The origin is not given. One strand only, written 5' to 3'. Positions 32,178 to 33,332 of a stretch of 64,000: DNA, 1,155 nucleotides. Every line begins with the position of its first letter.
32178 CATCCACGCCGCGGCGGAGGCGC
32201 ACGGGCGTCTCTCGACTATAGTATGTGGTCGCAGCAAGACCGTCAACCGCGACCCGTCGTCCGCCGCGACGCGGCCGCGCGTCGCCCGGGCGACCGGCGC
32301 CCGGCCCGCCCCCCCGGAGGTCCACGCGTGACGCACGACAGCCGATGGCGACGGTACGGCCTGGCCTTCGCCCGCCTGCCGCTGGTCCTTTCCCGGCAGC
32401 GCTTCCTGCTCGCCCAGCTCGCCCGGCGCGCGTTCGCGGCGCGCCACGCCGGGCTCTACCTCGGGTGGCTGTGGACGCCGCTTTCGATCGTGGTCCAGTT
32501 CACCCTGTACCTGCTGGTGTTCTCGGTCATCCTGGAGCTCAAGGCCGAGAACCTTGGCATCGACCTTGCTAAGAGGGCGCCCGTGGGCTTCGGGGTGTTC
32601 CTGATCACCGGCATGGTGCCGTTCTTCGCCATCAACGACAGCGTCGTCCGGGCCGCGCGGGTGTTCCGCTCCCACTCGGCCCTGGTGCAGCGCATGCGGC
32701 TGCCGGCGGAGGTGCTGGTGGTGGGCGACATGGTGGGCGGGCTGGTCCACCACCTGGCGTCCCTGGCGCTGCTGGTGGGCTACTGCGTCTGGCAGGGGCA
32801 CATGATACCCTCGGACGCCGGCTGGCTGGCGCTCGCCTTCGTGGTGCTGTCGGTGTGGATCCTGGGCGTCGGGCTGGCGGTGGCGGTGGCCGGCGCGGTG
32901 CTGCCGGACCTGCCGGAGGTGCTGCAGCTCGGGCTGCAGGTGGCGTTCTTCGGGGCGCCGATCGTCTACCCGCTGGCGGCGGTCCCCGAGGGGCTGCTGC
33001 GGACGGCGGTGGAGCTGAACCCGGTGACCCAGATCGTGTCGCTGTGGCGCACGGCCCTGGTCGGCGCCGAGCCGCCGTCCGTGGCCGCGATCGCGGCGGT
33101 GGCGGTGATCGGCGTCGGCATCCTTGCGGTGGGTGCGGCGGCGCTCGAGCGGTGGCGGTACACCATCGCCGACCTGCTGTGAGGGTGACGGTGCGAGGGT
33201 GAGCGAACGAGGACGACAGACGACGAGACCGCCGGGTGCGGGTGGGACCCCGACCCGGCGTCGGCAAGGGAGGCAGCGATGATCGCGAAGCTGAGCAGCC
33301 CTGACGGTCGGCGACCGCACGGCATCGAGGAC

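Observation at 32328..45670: The ABC-2 permease and its Wzt-like ATPase are split by an 11-kb block of four secreted-protein genes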

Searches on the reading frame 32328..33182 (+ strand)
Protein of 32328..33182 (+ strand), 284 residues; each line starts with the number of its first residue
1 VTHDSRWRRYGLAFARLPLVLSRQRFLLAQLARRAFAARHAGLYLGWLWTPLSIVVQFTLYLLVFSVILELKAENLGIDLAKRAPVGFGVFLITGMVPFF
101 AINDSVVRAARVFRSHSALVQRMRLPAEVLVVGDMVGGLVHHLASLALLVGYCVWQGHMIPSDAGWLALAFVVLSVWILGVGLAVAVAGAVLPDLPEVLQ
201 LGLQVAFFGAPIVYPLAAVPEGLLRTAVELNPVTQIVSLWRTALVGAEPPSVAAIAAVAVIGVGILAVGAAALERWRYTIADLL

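Call 19: find_homologous_proteins(query=window:32328-33182:+, max_evalue=0.00001)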
Query window:32328-33182:+ (284 aa): 193 proteins with E <= 0.00001 among 8000 candidates; the best 120 are listed.
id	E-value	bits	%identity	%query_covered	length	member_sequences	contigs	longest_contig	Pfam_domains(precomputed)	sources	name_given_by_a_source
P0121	8.3e-174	595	100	100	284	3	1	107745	PF01061.30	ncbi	-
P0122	3.6e-121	422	71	100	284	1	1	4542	-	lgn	-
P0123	2.4e-120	420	72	96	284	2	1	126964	PF01061.30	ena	-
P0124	3.8e-97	343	62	96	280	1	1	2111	PF01061.30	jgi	jgi:lipopolysaccharide transport system permease protein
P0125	8.3e-97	342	61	96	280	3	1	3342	PF01061.30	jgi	jgi:lipopolysaccharide transport system permease protein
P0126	9.5e-97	342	60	96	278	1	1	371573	PF01061.30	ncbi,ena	-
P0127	2.9e-96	341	60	97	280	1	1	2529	PF01061.30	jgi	jgi:ABC-type polysaccharide/polyol phosphate export permease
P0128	8.1e-96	339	60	97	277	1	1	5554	PF01061.30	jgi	jgi:lipopolysaccharide transport system permease protein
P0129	1.5e-95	338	59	98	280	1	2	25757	PF01061.30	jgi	jgi:lipopolysaccharide transport system permease protein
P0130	3.1e-95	337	57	98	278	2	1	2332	PF01061.30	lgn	-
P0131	4.0e-95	337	60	97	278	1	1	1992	PF01061.30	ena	-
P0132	4.4e-95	337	57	97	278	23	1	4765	-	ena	-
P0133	9.6e-95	336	59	95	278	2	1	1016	-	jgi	jgi:ABC-type polysaccharide/polyol phosphate export permease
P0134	1.5e-94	335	60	93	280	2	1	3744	PF01061.30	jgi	jgi:lipopolysaccharide transport system permease protein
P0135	1.5e-94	335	61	97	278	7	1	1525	PF01061.30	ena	-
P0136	2.3e-94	334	60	95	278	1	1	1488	PF01061.30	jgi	jgi:ABC-type polysaccharide/polyol phosphate export permease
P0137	2.5e-94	334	57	96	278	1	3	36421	PF01061.30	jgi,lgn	jgi:lipopolysaccharide transport system permease protein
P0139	3.0e-94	334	57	96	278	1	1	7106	PF01061.30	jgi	jgi:lipopolysaccharide transport system permease protein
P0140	3.0e-94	334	60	93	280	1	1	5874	PF01061.30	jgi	jgi:lipopolysaccharide transport system permease protein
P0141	3.4e-94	334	59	96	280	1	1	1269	PF01061.30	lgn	-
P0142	6.3e-94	333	57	97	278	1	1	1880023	PF01061.30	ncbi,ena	-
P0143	9.4e-94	332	60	96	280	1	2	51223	PF01061.30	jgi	jgi:lipopolysaccharide transport system permease protein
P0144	9.4e-94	332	59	97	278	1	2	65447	PF01061.30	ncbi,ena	-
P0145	1.3e-93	332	58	97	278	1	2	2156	PF01061.30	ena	-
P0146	1.9e-93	331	57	97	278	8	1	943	PF01061.30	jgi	jgi:ABC-type polysaccharide/polyol phosphate export permease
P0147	2.3e-93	331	57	97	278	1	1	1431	PF01061.30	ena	-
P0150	3.7e-93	330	58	95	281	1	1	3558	PF01061.30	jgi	jgi:lipopolysaccharide transport system permease protein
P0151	3.9e-93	330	57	97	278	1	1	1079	PF01061.30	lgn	-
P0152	5.4e-93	330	57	96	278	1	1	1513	PF01061.30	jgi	jgi:ABC-type polysaccharide/polyol phosphate export permease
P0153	6.2e-93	330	58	96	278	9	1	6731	PF01061.30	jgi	jgi:lipopolysaccharide transport system permease protein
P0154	6.5e-93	330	56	98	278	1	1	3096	PF01061.30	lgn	-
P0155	7.2e-93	329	59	96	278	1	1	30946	PF01061.30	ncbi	-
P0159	1.7e-92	328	59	95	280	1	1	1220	PF01061.30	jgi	jgi:ABC-type polysaccharide/polyol phosphate export permease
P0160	1.9e-92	328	59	98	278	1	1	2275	PF01061.30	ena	-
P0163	2.6e-92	328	57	97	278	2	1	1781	PF01061.30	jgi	jgi:lipopolysaccharide transport system permease protein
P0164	3.5e-92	327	59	95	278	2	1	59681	PF01061.30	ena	-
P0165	5.6e-92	326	56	96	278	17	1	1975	PF01061.30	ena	-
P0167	7.4e-92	326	56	97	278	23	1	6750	PF01061.30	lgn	-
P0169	1.5e-91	325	56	98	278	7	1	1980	PF01061.30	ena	-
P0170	3.0e-91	324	57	98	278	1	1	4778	PF01061.30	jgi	jgi:lipopolysaccharide transport system permease protein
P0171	3.6e-91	324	57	98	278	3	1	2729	PF01061.30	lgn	-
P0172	4.1e-91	324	60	94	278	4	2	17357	PF01061.30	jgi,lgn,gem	-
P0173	4.1e-91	324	56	97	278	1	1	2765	PF01061.30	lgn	-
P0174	4.2e-91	324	56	98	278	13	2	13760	PF01061.30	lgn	-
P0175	5.1e-91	323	57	95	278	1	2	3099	PF01061.30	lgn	-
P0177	6.2e-91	323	58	95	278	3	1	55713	PF01061.30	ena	-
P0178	8.7e-91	323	57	95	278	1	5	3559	PF01061.30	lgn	-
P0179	9.9e-91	322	59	92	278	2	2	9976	PF01061.30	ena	-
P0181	1.9e-90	321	57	98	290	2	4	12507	PF01061.30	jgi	jgi:lipopolysaccharide transport system permease protein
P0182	2.7e-90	321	56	97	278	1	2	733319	PF01061.30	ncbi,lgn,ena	-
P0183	3.3e-90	321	57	96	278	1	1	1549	PF01061.30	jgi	-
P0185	5.3e-90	320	55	98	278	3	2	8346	PF01061.30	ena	-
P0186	6.7e-90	320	57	93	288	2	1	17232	PF01061.30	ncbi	-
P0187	8.2e-90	319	57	95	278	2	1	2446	PF01061.30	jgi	-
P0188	9.5e-90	319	57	97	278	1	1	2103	PF01061.30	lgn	-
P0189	1.1e-89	319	58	94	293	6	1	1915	PF01061.30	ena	-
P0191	1.9e-89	318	57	96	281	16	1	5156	PF01061.30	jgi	jgi:lipopolysaccharide transport system permease protein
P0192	2.1e-89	318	58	94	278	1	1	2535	PF01061.30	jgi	jgi:lipopolysaccharide transport system permease protein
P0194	2.8e-89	318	55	98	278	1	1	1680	PF01061.30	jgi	jgi:ABC-type polysaccharide/polyol phosphate export permease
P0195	2.8e-89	318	57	97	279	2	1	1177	PF01061.30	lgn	-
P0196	3.4e-89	317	57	96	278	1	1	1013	PF01061.30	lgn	-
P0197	3.6e-89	317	58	96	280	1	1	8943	PF01061.30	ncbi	-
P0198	7.7e-89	316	55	95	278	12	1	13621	PF01061.30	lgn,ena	-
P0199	1.4e-88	315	55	95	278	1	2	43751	PF01061.30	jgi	-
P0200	1.5e-88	315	55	98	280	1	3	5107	PF01061.30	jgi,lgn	-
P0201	1.5e-88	315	57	96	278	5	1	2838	PF01061.30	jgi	jgi:ABC-type polysaccharide/polyol phosphate export permease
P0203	2.5e-88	314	55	97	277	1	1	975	PF01061.30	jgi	jgi:lipopolysaccharide transport system permease protein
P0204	2.9e-88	314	56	95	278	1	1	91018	PF01061.30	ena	-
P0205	5.3e-88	313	57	96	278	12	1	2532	PF01061.30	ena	-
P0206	6.1e-88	313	58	92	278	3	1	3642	PF01061.30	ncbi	ncbi:MAG: ABC transporter permease [Thermoanaerobaculales bacterium]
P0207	8.4e-88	313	55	96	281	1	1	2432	PF01061.30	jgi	jgi:ABC-type polysaccharide/polyol phosphate export permease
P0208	9.3e-88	313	55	96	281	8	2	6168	PF01061.30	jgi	jgi:lipopolysaccharide transport system permease protein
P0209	1.6e-87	312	56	97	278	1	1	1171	PF01061.30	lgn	-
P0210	2.6e-87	311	58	95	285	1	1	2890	PF01061.30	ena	-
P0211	3.0e-87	311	57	95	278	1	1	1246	PF01061.30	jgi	-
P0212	3.0e-87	311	59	95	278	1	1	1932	PF01061.30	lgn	-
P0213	4.5e-87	310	56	97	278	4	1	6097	PF01061.30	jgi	jgi:ABC-type polysaccharide/polyol phosphate export permease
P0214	4.9e-87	310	57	95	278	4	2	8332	PF01061.30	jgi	jgi:ABC-type polysaccharide/polyol phosphate export permease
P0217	1.1e-86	309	56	97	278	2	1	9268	PF01061.30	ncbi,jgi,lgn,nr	ncbi:MAG: ABC transporter permease [Thermoanaerobaculales bacterium]|jgi:lipopolysaccharide transpor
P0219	1.9e-86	308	58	95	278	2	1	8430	PF01061.30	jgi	jgi:ABC-type polysaccharide/polyol phosphate export permease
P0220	3.1e-86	308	56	93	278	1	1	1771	PF01061.30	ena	-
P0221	4.3e-86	307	55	95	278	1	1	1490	PF01061.30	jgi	jgi:lipopolysaccharide transport system permease protein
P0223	1.0e-85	306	55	98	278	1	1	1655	PF01061.30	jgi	jgi:lipopolysaccharide transport system permease protein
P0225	1.5e-85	305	57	95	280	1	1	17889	PF01061.30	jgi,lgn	-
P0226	6.0e-85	303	55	97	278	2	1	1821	PF01061.30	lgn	-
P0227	9.0e-85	303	55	97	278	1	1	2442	PF01061.30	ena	-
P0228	1.4e-84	302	55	97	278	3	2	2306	PF01061.30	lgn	-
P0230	2.4e-84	301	55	97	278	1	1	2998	PF01061.30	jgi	-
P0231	2.8e-84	301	56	96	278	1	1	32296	PF01061.30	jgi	jgi:ABC-type polysaccharide/polyol phosphate export permease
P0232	3.2e-84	301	55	97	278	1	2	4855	PF01061.30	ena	-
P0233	5.3e-84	300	54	97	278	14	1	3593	PF01061.30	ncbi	-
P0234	5.5e-84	300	55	98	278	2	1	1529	PF01061.30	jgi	-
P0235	6.1e-84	300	54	97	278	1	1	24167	PF01061.30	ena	-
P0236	8.7e-84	300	54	97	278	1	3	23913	PF01061.30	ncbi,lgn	-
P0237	9.4e-84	299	57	94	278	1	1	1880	PF01061.30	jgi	jgi:ABC-type polysaccharide/polyol phosphate export permease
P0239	1.3e-83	299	54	97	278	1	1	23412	PF01061.30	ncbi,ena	-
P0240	1.4e-83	299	54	97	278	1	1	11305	PF01061.30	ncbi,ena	-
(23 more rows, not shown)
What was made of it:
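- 32328..33182 (+): Wzm-like ABC-2 permease (284 aa). 100% match to P0121 (call 19).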

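Call 20: find_encoding_contigs(protein=P0142, flank=10000, max_places=1)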
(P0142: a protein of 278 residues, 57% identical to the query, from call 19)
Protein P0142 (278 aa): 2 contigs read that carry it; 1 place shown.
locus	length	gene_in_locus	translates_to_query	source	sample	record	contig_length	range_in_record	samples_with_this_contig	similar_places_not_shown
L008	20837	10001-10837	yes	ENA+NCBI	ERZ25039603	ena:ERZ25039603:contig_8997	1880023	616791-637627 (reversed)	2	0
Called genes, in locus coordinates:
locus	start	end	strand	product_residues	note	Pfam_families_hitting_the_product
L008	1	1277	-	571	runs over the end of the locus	PF07719:TPR_2 (faint), PF13176:TPR_7 (faint), PF14559:TPR_19 (faint), PF13432:TPR_16 (weak), PF00027:cNMP_binding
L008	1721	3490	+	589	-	PF05580:Peptidase_S55 (weak)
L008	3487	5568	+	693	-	-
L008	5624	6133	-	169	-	PF01467:CTP_transf_like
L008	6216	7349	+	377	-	PF13439:Glyco_transf_4 (weak), PF13579:Glyco_trans_4_4, PF00534:Glycos_transf_1, PF13692:Glyco_trans_1_4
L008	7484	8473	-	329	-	-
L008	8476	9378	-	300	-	PF17874:TPR_MalT (faint), PF13424:TPR_12 (weak)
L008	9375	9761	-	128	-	PF13560:HTH_31, PF13744:HTH_37, PF01381:HTH_3, PF12844:HTH_19, PF13443:HTH_26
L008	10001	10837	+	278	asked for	PF01061:ABC2_membrane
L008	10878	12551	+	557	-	PF01839:FG-GAP (faint), PF13517:FG-GAP_3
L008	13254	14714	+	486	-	-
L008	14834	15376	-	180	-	-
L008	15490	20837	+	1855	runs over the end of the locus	PF00801:PKD (faint), PF18911:PKD_4 (faint), PF19190:BACON_2 (weak), PF13004:BACON (weak)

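Call 21: find_encoding_contigs(protein=P0182, flank=10000, max_places=1)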
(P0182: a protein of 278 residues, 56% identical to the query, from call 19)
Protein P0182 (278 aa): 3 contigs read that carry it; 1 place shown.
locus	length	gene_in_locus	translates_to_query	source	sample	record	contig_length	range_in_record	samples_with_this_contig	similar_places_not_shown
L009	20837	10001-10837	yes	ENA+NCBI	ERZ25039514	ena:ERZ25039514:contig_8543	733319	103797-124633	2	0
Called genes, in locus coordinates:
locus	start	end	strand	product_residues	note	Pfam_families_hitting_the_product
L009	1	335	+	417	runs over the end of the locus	PF13439:Glyco_transf_4, PF13579:Glyco_trans_4_4, PF20706:GT4-conflict (faint), PF00534:Glycos_transf_1, PF13692:Glyco_trans_1_4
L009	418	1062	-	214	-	PF00491:Arginase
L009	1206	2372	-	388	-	-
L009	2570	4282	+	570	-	PF13145:Rotamase_2, PF13616:Rotamase_3, PF00639:Rotamase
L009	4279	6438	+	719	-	PF00884:Sulfatase, PF01663:Phosphodiest, PF16347:SGSH_C, PF14559:TPR_19 (weak), PF00515:TPR_1 (weak), PF07719:TPR_2 (weak), PF13371:TPR_9 (weak), PF13432:TPR_16, +9 more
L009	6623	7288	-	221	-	-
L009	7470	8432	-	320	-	-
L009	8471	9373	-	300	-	PF07719:TPR_2 (faint), PF13424:TPR_12 (faint), PF17874:TPR_MalT (faint)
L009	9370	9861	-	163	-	PF13744:HTH_37, PF12844:HTH_19, PF13560:HTH_31, PF01381:HTH_3, PF13443:HTH_26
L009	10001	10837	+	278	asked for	PF01061:ABC2_membrane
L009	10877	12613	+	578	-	PF12256:TcdB_toxin_midN (faint), PF01839:FG-GAP (faint), PF13517:FG-GAP_3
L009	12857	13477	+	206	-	-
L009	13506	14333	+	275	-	-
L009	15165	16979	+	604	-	-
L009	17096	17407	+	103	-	-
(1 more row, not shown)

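Call 25: search_protein_families(library=ncbifam, proteins=[window:32328-33182:+], max_evalue=0.01)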
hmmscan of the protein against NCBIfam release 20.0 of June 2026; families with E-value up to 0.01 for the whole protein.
window:32328-33182:+ (284 aa): 2 families
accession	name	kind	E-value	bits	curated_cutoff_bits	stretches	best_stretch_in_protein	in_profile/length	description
NF050053.1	CapPschTportKpsM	equivalog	6.5e-10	39.4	300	1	44-243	22-216/257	capsule polysaccharide transporter KpsM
NF050109.1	galactan_ABC_perm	equivalog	4.1e-07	29.8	380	1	23-281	19-269/272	galactan export ABC transporter permease subunit Wzm/RfbD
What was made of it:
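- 32328..33182 (+): NCBIfam KpsM and Wzm/RfbD weak hits (call 25).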

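Call 66: search_solved_structures(query=window:32328-33182:+, max_evalue=0.01)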
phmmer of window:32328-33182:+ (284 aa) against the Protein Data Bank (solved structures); distinct sequences matched with E-value up to 0.01: 6.
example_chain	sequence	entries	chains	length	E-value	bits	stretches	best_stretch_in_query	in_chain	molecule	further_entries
6m96_B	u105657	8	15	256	5.3e-11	46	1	27-244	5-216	Transport permease protein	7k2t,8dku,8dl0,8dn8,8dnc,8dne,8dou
6oih_D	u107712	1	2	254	5.6e-11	45.9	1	27-244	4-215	Transport permease protein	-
8tsh_C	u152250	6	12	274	1.3e-08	38.2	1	25-244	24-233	Transport permease protein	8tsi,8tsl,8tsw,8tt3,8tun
9cfp_A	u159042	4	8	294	6.6e-08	35.8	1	26-246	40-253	Transport permease protein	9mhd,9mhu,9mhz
9cfl_A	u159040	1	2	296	6.8e-08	35.8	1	26-246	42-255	Transport permease protein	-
6jbh_C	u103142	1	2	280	1.6e-07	34.6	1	23-247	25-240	TarG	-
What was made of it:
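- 32328..33182 (+): PDB: A. aeolicus Wzm E 5e-11, also KpsM, TagG, TarG (call 66).
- On Wzm/Wzt-type (O-antigen class) ABC exporter: PDB Wzm E 5e-11 (call 66).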

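Call 77: find_encoding_contigs(protein=P0126, flank=10000, max_places=1)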
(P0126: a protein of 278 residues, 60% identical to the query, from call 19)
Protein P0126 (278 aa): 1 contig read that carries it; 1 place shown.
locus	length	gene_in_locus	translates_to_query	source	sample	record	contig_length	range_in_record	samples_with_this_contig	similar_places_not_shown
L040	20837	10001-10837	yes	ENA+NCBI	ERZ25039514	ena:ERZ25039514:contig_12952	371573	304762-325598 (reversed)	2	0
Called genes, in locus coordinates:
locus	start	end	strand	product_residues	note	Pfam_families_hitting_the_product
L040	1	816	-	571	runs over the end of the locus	PF00027:cNMP_binding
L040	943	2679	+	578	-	-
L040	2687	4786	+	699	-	-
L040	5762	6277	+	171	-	PF01467:CTP_transf_like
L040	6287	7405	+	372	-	PF13439:Glyco_transf_4, PF13579:Glyco_trans_4_4, PF20706:GT4-conflict, PF00534:Glycos_transf_1, PF13692:Glyco_trans_1_4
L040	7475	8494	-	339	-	-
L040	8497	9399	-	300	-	PF07719:TPR_2 (faint), PF13424:TPR_12 (faint), PF17874:TPR_MalT (faint)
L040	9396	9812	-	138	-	PF13744:HTH_37, PF12844:HTH_19, PF13443:HTH_26, PF13560:HTH_31, PF01381:HTH_3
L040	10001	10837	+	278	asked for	PF01061:ABC2_membrane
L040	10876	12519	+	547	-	PF01839:FG-GAP (faint), PF13517:FG-GAP_3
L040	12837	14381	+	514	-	-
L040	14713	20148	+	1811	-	PF18911:PKD_4 (faint), PF13004:BACON (faint), PF19190:BACON_2 (faint), PF00801:PKD (weak)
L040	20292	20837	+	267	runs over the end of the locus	-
